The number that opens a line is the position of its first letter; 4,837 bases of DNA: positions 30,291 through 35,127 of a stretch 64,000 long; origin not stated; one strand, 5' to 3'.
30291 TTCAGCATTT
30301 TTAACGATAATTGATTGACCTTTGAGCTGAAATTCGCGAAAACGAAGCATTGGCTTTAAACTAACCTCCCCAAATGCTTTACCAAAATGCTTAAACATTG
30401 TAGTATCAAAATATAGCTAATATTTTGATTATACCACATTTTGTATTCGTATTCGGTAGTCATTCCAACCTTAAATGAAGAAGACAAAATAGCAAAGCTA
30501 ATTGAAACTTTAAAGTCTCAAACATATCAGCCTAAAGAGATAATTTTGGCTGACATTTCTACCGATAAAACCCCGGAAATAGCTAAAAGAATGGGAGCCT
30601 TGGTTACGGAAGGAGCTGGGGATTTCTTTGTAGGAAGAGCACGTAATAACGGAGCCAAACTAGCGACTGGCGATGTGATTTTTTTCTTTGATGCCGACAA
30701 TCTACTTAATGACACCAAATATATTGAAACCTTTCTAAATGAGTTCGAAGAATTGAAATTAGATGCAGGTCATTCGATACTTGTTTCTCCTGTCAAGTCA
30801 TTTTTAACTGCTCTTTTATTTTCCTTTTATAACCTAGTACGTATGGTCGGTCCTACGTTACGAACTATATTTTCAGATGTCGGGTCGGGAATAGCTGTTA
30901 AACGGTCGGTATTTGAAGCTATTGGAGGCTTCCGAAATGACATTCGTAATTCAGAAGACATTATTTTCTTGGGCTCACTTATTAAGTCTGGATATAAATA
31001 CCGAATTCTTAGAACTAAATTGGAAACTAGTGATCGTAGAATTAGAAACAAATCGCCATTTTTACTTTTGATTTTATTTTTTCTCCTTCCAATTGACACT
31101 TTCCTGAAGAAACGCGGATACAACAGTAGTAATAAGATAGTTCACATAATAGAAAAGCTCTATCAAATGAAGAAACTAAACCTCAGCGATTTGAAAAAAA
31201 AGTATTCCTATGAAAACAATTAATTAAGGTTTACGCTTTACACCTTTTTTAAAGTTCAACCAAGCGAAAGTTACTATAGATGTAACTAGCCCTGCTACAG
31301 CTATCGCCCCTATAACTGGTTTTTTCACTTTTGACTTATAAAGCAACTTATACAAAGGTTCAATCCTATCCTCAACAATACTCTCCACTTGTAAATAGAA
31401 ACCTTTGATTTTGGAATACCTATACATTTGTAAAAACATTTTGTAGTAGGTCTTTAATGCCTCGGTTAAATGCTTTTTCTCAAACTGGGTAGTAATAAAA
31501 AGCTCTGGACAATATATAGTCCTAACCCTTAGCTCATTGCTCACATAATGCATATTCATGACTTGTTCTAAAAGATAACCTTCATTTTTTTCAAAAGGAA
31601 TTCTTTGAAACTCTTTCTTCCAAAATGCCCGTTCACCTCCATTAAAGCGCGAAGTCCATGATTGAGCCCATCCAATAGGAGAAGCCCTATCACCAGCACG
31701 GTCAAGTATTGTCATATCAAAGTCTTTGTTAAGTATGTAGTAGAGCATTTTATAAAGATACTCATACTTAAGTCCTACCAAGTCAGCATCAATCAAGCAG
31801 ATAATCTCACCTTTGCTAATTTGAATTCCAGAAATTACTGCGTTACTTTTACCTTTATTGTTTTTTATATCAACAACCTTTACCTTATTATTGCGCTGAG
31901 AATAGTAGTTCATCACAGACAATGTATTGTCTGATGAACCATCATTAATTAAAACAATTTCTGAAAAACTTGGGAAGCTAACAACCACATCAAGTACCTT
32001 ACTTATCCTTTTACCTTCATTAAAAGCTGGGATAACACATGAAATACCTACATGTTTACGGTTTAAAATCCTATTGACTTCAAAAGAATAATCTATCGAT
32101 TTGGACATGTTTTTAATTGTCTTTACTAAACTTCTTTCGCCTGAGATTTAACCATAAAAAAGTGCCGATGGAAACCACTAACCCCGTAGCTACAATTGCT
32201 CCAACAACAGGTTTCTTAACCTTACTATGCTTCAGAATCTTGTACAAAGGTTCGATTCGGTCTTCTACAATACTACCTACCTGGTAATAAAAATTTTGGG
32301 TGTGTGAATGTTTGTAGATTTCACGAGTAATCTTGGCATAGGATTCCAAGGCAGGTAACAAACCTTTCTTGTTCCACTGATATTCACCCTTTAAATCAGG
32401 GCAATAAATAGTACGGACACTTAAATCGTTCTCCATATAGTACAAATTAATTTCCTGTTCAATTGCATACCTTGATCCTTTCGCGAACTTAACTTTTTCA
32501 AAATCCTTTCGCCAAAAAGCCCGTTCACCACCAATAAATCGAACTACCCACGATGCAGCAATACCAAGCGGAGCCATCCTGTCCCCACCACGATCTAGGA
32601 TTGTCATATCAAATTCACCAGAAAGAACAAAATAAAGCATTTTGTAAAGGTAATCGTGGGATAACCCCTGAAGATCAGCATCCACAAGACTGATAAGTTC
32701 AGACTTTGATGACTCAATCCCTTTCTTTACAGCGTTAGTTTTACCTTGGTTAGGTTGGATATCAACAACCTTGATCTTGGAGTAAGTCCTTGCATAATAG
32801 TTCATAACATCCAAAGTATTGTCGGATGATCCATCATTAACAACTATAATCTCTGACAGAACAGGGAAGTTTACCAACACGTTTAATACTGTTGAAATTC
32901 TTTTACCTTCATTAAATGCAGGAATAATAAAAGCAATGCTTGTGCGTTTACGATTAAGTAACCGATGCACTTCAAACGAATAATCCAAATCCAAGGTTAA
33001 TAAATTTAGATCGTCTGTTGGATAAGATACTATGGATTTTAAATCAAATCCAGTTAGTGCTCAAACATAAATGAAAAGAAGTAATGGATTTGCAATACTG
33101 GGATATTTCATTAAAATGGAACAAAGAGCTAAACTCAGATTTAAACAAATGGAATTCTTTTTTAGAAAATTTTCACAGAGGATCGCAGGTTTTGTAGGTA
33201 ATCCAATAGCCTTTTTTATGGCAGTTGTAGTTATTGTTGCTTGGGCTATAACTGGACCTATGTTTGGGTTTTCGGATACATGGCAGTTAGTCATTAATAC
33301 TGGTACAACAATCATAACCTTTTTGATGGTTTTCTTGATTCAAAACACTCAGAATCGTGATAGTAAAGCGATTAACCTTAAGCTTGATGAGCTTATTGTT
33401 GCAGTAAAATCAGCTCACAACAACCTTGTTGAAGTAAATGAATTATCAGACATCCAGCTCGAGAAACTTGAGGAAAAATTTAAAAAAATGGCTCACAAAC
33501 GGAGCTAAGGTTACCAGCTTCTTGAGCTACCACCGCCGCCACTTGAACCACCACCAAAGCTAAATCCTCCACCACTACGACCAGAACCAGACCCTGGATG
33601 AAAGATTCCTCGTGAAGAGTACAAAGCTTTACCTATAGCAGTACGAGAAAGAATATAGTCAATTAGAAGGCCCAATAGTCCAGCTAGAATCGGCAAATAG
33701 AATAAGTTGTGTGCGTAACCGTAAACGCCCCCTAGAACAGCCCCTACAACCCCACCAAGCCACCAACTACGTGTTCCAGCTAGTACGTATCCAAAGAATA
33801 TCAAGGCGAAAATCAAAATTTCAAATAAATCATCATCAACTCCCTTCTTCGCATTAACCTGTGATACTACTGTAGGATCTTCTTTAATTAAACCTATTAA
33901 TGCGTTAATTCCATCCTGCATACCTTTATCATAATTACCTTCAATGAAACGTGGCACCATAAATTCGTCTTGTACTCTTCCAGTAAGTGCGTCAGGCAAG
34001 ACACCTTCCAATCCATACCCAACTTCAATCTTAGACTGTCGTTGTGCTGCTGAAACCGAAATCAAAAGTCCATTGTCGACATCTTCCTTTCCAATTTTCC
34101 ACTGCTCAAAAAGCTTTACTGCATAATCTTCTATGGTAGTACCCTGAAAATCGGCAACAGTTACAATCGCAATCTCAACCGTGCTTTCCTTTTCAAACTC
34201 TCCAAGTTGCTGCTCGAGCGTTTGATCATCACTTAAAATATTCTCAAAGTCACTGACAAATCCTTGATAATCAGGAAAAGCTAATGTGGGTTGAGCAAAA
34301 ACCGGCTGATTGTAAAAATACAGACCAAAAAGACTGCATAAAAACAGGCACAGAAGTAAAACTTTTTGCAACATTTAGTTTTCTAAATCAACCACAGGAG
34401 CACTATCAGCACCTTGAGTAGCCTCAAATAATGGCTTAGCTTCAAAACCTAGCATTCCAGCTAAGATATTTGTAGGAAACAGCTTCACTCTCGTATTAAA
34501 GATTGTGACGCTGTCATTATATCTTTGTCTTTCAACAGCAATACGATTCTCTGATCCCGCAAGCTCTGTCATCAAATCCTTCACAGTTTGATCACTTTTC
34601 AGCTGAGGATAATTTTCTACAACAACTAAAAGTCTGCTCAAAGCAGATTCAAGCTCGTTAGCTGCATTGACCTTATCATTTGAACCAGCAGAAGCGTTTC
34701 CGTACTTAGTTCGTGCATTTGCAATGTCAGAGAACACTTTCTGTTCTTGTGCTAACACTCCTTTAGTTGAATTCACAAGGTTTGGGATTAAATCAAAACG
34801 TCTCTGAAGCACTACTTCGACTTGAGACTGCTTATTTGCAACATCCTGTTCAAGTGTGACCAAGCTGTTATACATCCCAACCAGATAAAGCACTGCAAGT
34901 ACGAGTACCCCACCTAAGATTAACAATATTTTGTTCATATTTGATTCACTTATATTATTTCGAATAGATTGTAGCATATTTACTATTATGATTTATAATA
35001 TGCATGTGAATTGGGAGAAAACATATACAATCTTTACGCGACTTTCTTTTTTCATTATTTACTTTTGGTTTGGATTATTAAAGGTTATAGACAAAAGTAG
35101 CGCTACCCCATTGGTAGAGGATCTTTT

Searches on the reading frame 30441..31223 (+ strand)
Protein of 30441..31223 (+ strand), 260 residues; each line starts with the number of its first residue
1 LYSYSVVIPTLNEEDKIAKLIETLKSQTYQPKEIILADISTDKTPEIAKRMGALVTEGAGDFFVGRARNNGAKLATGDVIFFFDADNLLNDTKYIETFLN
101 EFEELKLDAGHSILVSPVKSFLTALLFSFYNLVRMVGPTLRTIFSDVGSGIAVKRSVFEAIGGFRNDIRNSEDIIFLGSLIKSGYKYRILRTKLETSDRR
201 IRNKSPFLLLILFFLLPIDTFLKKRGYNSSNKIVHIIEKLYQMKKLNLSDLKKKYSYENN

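Call 56: search_protein_families(library=pfam, proteins=[window:30441-31223:+], max_evalue=0.00001)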
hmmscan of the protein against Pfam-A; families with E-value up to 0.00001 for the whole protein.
window:30441-31223:+ (260 aa): 3 families
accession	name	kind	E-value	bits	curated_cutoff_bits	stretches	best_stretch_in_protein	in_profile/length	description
PF00535.33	Glycos_transf_2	-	4.4e-23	82.5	23.3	1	5-161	1-167/168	Glycosyl transferase family 2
PF10111.15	Glyco_tranf_2_2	-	3.3e-09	37.1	27.3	1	5-181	1-200/276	Glycosyltransferase like family 2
PF13632.12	Glyco_trans_2_3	-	2.7e-06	27.8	27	1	80-190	2-116/198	Glycosyl transferase family group 2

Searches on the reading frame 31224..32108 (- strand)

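Call 56: search_protein_families(library=pfam, proteins=[window:31224-32108:-], max_evalue=0.00001)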
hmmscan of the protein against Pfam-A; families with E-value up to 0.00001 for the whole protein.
window:31224-32108:- (294 aa): 2 families
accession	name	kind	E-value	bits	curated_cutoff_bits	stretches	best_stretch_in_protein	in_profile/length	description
PF00535.33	Glycos_transf_2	-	3.1e-24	86.2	23.3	1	23-164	1-145/168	Glycosyl transferase family 2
PF13641.12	Glyco_tranf_2_3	-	7.5e-08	33.1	27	1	22-125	3-111/230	Glycosyltransferase like family 2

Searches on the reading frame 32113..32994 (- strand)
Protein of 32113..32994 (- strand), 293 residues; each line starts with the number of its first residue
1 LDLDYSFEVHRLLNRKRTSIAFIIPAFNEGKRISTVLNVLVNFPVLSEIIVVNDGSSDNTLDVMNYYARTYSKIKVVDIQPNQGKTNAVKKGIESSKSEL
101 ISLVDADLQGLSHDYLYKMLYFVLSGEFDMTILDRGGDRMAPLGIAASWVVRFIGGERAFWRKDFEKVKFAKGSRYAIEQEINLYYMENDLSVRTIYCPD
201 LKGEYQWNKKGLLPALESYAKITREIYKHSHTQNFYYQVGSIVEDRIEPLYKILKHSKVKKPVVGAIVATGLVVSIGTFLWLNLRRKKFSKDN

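Call 56: search_protein_families(library=pfam, proteins=[window:32113-32994:-], max_evalue=0.00001)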
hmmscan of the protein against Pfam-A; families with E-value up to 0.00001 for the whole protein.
window:32113-32994:- (293 aa): 3 families
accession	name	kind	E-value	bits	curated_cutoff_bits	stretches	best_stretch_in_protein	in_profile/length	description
PF00535.33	Glycos_transf_2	-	7.6e-21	75.2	23.3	1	22-149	2-129/168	Glycosyl transferase family 2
PF13641.12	Glyco_tranf_2_3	-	1.6e-08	35.3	27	1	20-107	3-96/230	Glycosyltransferase like family 2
PF10111.15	Glyco_tranf_2_2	-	1.2e-06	28.7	27.3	1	23-123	3-106/276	Glycosyltransferase like family 2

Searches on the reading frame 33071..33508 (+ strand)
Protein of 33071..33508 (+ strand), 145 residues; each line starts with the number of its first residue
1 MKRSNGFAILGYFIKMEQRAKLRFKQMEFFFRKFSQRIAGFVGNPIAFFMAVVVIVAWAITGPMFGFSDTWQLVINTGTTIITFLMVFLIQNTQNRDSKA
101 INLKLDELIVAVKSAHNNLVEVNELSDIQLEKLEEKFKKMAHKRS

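Call 56: search_protein_families(library=pfam, proteins=[window:33071-33508:+], max_evalue=0.00001)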
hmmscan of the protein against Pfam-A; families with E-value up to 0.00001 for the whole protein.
window:33071-33508:+ (145 aa): 1 family
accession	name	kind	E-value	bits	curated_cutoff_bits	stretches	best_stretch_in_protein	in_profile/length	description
PF04120.17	Iron_permease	-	1.2e-51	174.3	25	1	31-144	1-114/128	Low affinity iron permease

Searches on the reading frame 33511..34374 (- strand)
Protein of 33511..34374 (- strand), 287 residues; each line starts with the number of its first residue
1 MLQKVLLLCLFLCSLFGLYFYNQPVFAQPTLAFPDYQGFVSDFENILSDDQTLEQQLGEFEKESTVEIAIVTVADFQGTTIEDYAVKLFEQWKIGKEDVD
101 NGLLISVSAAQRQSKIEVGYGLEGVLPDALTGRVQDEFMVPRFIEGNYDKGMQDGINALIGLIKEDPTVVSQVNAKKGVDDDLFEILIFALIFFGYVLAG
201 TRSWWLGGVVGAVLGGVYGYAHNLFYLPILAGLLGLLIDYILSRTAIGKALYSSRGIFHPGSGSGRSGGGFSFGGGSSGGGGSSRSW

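Call 56: search_protein_families(library=pfam, proteins=[window:33511-34374:-], max_evalue=0.00001)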
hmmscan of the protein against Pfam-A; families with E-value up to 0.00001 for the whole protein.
window:33511-34374:- (287 aa): 1 family
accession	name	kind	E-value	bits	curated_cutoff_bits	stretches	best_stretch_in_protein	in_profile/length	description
PF04536.20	TPM_phosphatase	-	2.9e-38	131.1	22.1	1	40-160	1-123/125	TPM domain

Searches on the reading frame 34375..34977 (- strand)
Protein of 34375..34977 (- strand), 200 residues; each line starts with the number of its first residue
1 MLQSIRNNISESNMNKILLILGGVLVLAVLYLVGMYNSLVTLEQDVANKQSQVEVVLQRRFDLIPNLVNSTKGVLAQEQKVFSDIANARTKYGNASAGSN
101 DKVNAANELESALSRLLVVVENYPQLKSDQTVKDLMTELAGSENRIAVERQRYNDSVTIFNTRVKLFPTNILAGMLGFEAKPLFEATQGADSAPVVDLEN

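Call 56: search_protein_families(library=pfam, proteins=[window:34375-34977:-], max_evalue=0.00001)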
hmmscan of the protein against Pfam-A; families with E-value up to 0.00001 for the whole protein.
window:34375-34977:- (200 aa): 1 family
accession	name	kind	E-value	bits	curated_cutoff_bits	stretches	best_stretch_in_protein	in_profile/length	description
PF04011.17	LemA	-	5.2e-52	176.1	26.2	1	50-197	2-148/149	LemA family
